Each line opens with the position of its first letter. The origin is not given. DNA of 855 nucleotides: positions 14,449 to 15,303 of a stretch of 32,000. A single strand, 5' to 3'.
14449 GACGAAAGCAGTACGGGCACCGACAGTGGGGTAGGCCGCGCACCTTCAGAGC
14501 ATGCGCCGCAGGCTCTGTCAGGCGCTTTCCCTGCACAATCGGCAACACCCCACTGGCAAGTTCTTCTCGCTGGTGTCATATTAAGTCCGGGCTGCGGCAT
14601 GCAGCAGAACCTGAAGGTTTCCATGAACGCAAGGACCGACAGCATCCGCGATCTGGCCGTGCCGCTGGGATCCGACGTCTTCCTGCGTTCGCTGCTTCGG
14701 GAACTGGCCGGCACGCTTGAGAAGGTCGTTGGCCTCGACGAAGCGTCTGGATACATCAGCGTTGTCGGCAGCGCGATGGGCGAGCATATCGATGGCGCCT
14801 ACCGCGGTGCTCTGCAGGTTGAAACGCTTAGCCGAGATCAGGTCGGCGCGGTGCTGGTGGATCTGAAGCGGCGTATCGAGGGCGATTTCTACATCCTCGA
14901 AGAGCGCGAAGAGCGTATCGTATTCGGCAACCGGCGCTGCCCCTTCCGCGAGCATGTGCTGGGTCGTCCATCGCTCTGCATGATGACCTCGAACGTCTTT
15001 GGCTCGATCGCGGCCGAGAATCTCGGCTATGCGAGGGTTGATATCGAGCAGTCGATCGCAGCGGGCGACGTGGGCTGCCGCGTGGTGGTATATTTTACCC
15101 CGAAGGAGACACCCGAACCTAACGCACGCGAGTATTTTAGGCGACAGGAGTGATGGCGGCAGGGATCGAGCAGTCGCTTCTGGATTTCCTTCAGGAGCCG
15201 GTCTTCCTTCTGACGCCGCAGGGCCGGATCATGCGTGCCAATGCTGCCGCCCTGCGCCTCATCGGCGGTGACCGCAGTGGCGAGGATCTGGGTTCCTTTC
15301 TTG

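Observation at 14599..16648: Translationally coupled triad: stand-alone MetOD1/V4R-like Cys protein + soluble PAS-HisKA_2 kinase + receiver-only regulator, with no recognisable input or output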

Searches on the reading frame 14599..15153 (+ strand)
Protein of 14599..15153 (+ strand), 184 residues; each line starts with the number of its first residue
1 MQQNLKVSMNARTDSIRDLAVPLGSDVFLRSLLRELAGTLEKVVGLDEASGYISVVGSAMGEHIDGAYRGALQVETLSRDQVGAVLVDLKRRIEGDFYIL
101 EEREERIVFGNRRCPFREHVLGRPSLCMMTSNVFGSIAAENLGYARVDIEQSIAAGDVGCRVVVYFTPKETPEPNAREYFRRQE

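Call 3: search_protein_families(library=pfam, proteins=[window:14599-15153:+], max_evalue=0.1)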
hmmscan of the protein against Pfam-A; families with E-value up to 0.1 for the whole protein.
window:14599-15153:+ (184 aa): 1 family
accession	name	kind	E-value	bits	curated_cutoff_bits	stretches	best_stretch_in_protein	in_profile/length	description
PF18546.6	MetOD1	-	2.2e-17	63.9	23.8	1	33-164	2-141/142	Methanogen output domain 1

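Call 4: search_protein_families(library=ncbifam, proteins=[window:14599-15153:+], max_evalue=0.1)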
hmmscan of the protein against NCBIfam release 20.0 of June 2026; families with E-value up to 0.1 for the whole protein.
window:14599-15153:+ (184 aa): 0 families

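Call 10: find_homologous_proteins(query=window:14599-15153:+, max_evalue=0.001)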
Query window:14599-15153:+ (184 aa): 7717 proteins with E <= 0.001 among 8000 candidates; the best 120 are listed.
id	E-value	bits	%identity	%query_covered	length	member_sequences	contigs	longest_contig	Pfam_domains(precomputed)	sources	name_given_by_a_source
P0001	3.9e-102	357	94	96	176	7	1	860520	PF18546.7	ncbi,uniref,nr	ncbi:methanogen output domain 1-containing protein [Rhodobacter sp. CZR27]|uniref:methanogen output 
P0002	3.8e-95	335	86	96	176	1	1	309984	PF18546.7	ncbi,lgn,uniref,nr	ncbi:methanogen output domain 1-containing protein (plasmid) [Cereibacter azotoformans]|uniref:metha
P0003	1.5e-94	333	86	96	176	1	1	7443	PF18546.7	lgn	-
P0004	2.1e-94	332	85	96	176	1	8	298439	PF18546.7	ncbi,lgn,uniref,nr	ncbi:methanogen output domain 1-containing protein (plasmid) [Cereibacter azotoformans]|uniref:metha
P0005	7.6e-94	330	85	96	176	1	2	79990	PF18546.7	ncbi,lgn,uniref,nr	ncbi:methanogen output domain 1-containing protein [Cereibacter azotoformans]|uniref:methanogen outp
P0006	1.0e-93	330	85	96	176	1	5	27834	PF18546.7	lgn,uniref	uniref:Metanogen output domain-containing protein n=1 Tax=Cereibacter sphaeroides (strain ATCC 17025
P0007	6.4e-93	327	85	96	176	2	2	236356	PF18546.7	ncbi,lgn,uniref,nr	ncbi:methanogen output domain 1-containing protein (plasmid) [Cereibacter azotoformans]|uniref:Metan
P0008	2.7e-92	325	85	96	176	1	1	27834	PF18546.7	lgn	-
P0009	5.1e-80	285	75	96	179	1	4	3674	PF18546.7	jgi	jgi:predicted ArsR family transcriptional regulator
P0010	7.1e-79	282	75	95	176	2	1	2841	PF18546.7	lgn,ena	-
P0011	5.5e-77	275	74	96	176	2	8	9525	PF18546.7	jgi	jgi:predicted ArsR family transcriptional regulator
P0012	8.2e-77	275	73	94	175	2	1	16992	PF18546.7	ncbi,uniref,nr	ncbi:methanogen output domain 1-containing protein [Arenibaculum sp.]|uniref:methanogen output domai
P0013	1.7e-76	274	77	89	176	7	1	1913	PF18546.7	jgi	jgi:predicted ArsR family transcriptional regulator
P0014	3.4e-76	273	76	91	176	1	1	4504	PF18546.7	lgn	-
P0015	3.4e-76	273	76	89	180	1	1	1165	PF18546.7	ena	-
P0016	4.4e-76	273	74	91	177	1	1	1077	PF18546.7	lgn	-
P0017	2.7e-75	270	74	92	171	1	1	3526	PF18546.7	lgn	-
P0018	3.5e-75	270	73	93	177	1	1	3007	PF18546.7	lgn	-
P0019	1.2e-74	268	74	92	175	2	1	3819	PF18546.7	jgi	jgi:predicted ArsR family transcriptional regulator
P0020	1.3e-74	268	74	91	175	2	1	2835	PF18546.7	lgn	-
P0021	1.6e-74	267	74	95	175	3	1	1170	PF18546.7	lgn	-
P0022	4.1e-74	266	72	96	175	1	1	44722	PF18546.7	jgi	jgi:predicted ArsR family transcriptional regulator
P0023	4.2e-74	266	76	89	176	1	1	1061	PF18546.7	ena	-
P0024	7.2e-74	265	73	91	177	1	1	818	PF18546.7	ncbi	-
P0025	7.2e-74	265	75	92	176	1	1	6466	PF18546.7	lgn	-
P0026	8.5e-74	265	77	89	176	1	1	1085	PF18546.7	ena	-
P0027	9.1e-74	265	73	95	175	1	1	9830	PF18546.7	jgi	jgi:predicted ArsR family transcriptional regulator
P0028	9.3e-74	265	72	93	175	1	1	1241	PF18546.7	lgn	-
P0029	1.4e-73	264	76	89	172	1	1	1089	PF18546.7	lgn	-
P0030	1.4e-73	264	74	92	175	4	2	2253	PF18546.7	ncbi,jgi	jgi:predicted ArsR family transcriptional regulator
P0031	2.2e-73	264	73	91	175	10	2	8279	PF18546.7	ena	-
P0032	2.2e-73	264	70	96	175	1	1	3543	PF18546.7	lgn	-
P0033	2.3e-73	264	72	94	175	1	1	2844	PF18546.7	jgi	jgi:predicted ArsR family transcriptional regulator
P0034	2.9e-73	263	72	93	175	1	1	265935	PF18546.7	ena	-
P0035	5.3e-73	262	75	89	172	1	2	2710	PF18546.7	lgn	-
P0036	1.0e-72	262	72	94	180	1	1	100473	PF18546.7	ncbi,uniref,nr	ncbi:methanogen output domain 1-containing protein [Jannaschia formosa]|uniref:methanogen output dom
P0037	1.0e-72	262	72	92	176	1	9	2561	PF18546.7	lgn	-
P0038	1.4e-72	261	68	96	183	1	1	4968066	PF18546.7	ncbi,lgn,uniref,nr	ncbi:hypothetical protein Sa4125_13260 [Aureimonas sp. SA4125]|uniref:methanogen output domain 1-con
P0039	1.8e-72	261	71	92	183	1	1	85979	PF18546.7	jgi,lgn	jgi:predicted ArsR family transcriptional regulator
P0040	2.1e-72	261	74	89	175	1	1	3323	PF18546.7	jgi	jgi:predicted ArsR family transcriptional regulator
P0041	3.9e-72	260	72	92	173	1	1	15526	PF18546.7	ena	-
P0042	4.3e-72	260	74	92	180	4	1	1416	PF18546.7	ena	-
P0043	5.0e-72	259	72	90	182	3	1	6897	PF18546.7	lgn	-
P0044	5.0e-72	259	71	92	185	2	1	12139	PF18546.7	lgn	-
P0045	5.5e-72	259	69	96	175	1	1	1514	PF18546.7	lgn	-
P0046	6.3e-72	259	69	92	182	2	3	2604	PF18546.7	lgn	-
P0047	7.0e-72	259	71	91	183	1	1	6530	PF18546.7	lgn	-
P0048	8.0e-72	259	71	92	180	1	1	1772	PF18546.7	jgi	jgi:predicted ArsR family transcriptional regulator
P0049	8.5e-72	259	71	93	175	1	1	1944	PF18546.7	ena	-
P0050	9.6e-72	258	73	90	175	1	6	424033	PF18546.7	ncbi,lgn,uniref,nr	ncbi:methanogen output domain 1-containing protein [Rhodoligotrophos defluvii]|uniref:methanogen out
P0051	1.4e-71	258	73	92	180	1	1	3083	PF18546.7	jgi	jgi:predicted ArsR family transcriptional regulator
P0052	1.4e-71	258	72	91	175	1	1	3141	PF18546.7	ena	-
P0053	1.4e-71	258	69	95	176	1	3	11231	PF18546.7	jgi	jgi:predicted ArsR family transcriptional regulator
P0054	1.5e-71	258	72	89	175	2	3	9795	PF18546.7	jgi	jgi:predicted ArsR family transcriptional regulator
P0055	1.5e-71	258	72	90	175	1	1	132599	PF18546.7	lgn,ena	-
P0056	1.5e-71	258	74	83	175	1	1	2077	PF18546.7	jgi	-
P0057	1.8e-71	258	70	91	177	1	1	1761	PF18546.7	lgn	-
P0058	2.0e-71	257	70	96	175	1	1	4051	PF18546.7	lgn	-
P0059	2.0e-71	257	72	92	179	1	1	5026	PF18546.7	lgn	-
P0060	2.3e-71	257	72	89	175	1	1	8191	PF18546.7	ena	-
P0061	2.9e-71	257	68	94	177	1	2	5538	PF18546.7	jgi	jgi:predicted ArsR family transcriptional regulator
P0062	3.8e-71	256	73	92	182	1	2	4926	PF18546.7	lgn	-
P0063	4.7e-71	256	72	92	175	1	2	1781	PF18546.7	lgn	-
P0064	5.6e-71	256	68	93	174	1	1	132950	PF18546.7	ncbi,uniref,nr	ncbi:methanogen output domain 1-containing protein [Lutibaculum baratangense]|uniref:methanogen outp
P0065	5.9e-71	256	68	93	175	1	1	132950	PF18546.7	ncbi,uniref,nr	ncbi:hypothetical protein N177_1633 [Lutibaculum baratangense AMV1]|uniref:Metanogen output domain-c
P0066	6.7e-71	256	73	89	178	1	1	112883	PF18546.7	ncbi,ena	-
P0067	6.8e-71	256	74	87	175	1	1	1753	PF18546.7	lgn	-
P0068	7.3e-71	256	68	95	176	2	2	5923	PF18546.7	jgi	jgi:predicted ArsR family transcriptional regulator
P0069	8.6e-71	255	72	92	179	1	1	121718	PF18546.7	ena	-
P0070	9.2e-71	255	71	95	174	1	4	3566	PF18546.7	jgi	jgi:predicted ArsR family transcriptional regulator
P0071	9.9e-71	255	70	92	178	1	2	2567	PF18546.7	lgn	-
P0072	1.1e-70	255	72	92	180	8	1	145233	PF18546.7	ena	-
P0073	1.2e-70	255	71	92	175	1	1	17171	PF18546.7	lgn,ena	-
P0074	1.2e-70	255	75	90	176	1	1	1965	PF18546.7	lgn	-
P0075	1.2e-70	255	73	91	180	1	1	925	PF18546.7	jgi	jgi:predicted ArsR family transcriptional regulator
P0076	1.4e-70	255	68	95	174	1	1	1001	PF18546.7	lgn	-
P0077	1.5e-70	254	71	91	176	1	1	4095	PF18546.7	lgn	-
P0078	2.1e-70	254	73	87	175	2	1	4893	PF18546.7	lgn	-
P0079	2.3e-70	254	73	87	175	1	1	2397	PF18546.7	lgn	-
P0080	2.4e-70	254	73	91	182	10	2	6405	PF18546.7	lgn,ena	-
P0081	2.7e-70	254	68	95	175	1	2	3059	PF18546.7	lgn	-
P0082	3.2e-70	253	69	95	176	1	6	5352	PF18546.7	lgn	-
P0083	3.2e-70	253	71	91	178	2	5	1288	PF18546.7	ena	-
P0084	3.2e-70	253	69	93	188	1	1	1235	PF18546.7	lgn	-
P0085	3.3e-70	253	73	88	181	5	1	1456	PF18546.7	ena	-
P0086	4.1e-70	253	71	91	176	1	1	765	PF18546.7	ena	-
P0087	4.2e-70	253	69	94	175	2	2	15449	PF18546.7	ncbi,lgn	-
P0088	4.6e-70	253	69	96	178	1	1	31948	PF18546.7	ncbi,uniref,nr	ncbi:methanogen output domain 1-containing protein [Crenalkalicoccus roseus]|uniref:methanogen outpu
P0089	4.6e-70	253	68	93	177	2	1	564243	PF18546.7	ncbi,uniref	ncbi:methanogen output domain 1-containing protein [Faunimonas sp. B44]|uniref:methanogen output dom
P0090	5.0e-70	253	67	95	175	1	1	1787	PF18546.7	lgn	-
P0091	5.0e-70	253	72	92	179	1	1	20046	PF18546.7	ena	-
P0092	5.5e-70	253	70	90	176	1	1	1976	PF18546.7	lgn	-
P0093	5.6e-70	253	68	95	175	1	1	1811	PF18546.7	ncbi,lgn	ncbi:MAG: methanogen output domain 1-containing protein [Alphaproteobacteria bacterium]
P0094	5.6e-70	253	73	88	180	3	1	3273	PF18546.7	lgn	-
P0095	5.7e-70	253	73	87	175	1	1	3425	PF18546.7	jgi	jgi:predicted ArsR family transcriptional regulator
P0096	6.5e-70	252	69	92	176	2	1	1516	PF18546.7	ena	-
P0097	6.5e-70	252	69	94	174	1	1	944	PF18546.7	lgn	-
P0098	6.8e-70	252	69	92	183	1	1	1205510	PF18546.7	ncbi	ncbi:methanogen output domain 1-containing protein [Devosia sp. CAU 1758]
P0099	7.1e-70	252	75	87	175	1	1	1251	PF18546.7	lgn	-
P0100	8.2e-70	252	72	92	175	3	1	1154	PF18546.7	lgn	-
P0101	9.6e-70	252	71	91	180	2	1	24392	PF18546.7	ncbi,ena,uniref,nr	ncbi:methanogen output domain 1-containing protein [Paracoccus hibiscisoli]|uniref:Transcriptional r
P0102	1.2e-69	252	73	90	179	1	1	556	PF18546.7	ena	-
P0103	1.3e-69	251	69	96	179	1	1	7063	PF18546.7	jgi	jgi:predicted ArsR family transcriptional regulator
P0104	1.4e-69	251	69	92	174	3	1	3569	PF18546.7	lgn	-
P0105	1.4e-69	251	70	91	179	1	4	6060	PF18546.7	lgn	-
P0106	1.6e-69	251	66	96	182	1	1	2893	PF18546.7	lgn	-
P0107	1.6e-69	251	72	90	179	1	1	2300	PF18546.7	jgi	jgi:predicted ArsR family transcriptional regulator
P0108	1.8e-69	251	71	89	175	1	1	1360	PF18546.7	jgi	jgi:predicted ArsR family transcriptional regulator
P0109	1.8e-69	251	72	88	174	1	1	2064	PF18546.7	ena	-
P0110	1.8e-69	251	68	95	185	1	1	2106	PF18546.7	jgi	jgi:predicted ArsR family transcriptional regulator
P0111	1.9e-69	251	73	89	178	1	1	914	PF18546.7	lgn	-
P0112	2.0e-69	251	69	91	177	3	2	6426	PF18546.7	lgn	-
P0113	2.1e-69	251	71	92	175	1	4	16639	PF18546.7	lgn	-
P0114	2.3e-69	251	70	80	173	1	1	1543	PF18546.7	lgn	-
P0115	2.3e-69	251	68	92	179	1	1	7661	PF18546.7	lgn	-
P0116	2.3e-69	251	70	90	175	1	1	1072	PF18546.7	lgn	-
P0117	2.5e-69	251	67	99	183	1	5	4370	PF18546.7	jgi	jgi:predicted ArsR family transcriptional regulator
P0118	2.6e-69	250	69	93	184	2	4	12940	PF18546.7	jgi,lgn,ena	jgi:predicted ArsR family transcriptional regulator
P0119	2.7e-69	250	73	87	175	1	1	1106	PF18546.7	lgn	-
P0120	2.9e-69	250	70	93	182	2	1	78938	PF18546.7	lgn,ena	-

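Call 13: find_related_loci(query=A1, collection=genome_contigs, flank=6000)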
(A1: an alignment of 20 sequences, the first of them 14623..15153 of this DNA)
Query A1 (176 aa) in genome_contigs; peptide patterns used: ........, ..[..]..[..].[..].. (x = any residue, [..] = any of these).
600 stretches matched a pattern (row limit reached: there are more); 598 encode a relative of the query (tblastn E <= 1e-3); the best 80 are kept; 80 distinct loci.
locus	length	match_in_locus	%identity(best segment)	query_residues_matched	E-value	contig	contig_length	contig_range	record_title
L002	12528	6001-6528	85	1-176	3e-98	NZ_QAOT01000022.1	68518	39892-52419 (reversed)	Cereibacter azotoformans strain KA25 Ga0191649_122, whole genome shotgun sequence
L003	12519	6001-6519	73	4-176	4e-82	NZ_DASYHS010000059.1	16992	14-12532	MAG: Arenibaculum sp. isolate SMAG_U4246 k141_14447, whole genome shotgun sequence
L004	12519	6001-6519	72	4-176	1e-77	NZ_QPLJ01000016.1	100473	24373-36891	Jannaschia formosa strain 12N15 12N15_scaffold16, whole genome shotgun sequence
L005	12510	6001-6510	71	7-176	2e-77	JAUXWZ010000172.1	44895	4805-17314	MAG: Beijerinckiaceae bacterium isolate C15_metabat.bin.67 C15_k141_106842, whole genome shotgun sequence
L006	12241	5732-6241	72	7-176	3e-76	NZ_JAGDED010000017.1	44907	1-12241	Sulfitobacter sp. NFXS29 NFXS29_17, whole genome shotgun sequence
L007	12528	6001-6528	69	1-176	4e-76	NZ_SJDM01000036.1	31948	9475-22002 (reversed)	Crenalkalicoccus roseus strain YIM 78023 Scaffold36, whole genome shotgun sequence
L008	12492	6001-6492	73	13-176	3e-75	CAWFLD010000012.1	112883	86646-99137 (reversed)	MAG: uncultured Alphaproteobacteria bacterium isolate MFD01721.bin.2.202 genome assembly, contig: contig_39991, whole ge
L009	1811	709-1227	68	1-174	3e-78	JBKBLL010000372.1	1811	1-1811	MAG: Alphaproteobacteria bacterium isolate 21H_023.bin.41 NODE_373_length_1811_cov_3.618224, whole genome shotgun sequen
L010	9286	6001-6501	71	7-173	1e-74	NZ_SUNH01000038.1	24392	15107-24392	Paracoccus hibiscisoli strain CCTCC AB2016182 Scaffold35_1, whole genome shotgun sequence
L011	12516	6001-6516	69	5-176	2e-74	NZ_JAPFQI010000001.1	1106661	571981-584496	Sabulicella glaciei strain MDT2-1-1 _1, whole genome shotgun sequence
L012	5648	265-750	73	13-174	1e-74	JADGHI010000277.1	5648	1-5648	MAG: Acetobacteraceae bacterium isolate HOG26 NODE_9771_length_5648_cov_9.427645, whole genome shotgun sequence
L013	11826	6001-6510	68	7-176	3e-74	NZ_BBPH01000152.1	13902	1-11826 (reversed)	Paracoccus sp. PAMC 22219, whole genome shotgun sequence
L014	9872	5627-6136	69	5-174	3e-74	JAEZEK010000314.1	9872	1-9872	MAG: Proteobacteria bacterium isolate OH_CBrB_336 k127_3384721, whole genome shotgun sequence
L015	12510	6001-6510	71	7-176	2e-74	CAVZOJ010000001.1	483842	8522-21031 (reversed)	MAG: uncultured Alphaproteobacteria bacterium isolate MFD01721.bin.1.305 genome assembly, contig: contig_1050, whole gen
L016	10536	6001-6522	68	3-176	4e-74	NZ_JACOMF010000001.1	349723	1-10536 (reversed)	Siccirubricoccus deserti strain SYSU D8009 Scaffold1, whole genome shotgun sequence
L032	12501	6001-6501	67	8-173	2e-72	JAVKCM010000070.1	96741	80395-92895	MAG: Fuerstiella sp. isolate F4-SAH-21 k141_93248, whole genome shotgun sequence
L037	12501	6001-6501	67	8-173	9e-72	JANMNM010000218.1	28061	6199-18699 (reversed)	MAG: Gemmatimonadaceae bacterium isolate OTE_58_metabat_331 OTE_58_k141_2823085, whole genome shotgun sequence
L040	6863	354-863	66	5-173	2e-71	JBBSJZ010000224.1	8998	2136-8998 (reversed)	MAG: Pirellulales bacterium isolate LS4_metabat2.168 LS4_metabat2.168_K_382456_L_8998_cov_9.0000, whole genome shotgun s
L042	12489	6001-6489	69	12-173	5e-71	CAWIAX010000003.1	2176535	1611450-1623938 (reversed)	MAG: uncultured Acidobacteriota bacterium isolate MFD01275.bin.2.119 genome assembly, contig: contig_2559, whole genome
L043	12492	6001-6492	71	11-173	6e-71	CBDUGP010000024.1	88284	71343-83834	MAG TPA_asm: uncultured bacterium isolate SRR22808116_maxbin2_13 genome assembly, contig: ERZ25043450.69, whole genome s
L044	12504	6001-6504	66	7-173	3e-71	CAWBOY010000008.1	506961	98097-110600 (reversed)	MAG: uncultured Planctomycetaceae bacterium isolate MFD09671.bin.1.56 genome assembly, contig: contig_9637, whole genome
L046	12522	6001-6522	62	1-173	3e-71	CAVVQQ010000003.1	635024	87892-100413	MAG: uncultured Acidobacteriota bacterium isolate MFD02581.bin.2.64 genome assembly, contig: contig_35127, whole genome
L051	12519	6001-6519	65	3-173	1e-70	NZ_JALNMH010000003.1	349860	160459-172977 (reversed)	Pseudomarimonas salicorniae strain CAU 1642 contig3, whole genome shotgun sequence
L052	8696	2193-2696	67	7-173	1e-70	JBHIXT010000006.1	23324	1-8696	MAG: Planctomycetaceae bacterium isolate MAG57 WDNA05_bin.39.strict_6, whole genome shotgun sequence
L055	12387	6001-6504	67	7-173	1e-70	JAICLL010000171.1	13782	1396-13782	MAG: Pirellulales bacterium isolate GZL_HY_2_bin.141 k141_3930319_length_13782_cov_12.9965, whole genome shotgun sequenc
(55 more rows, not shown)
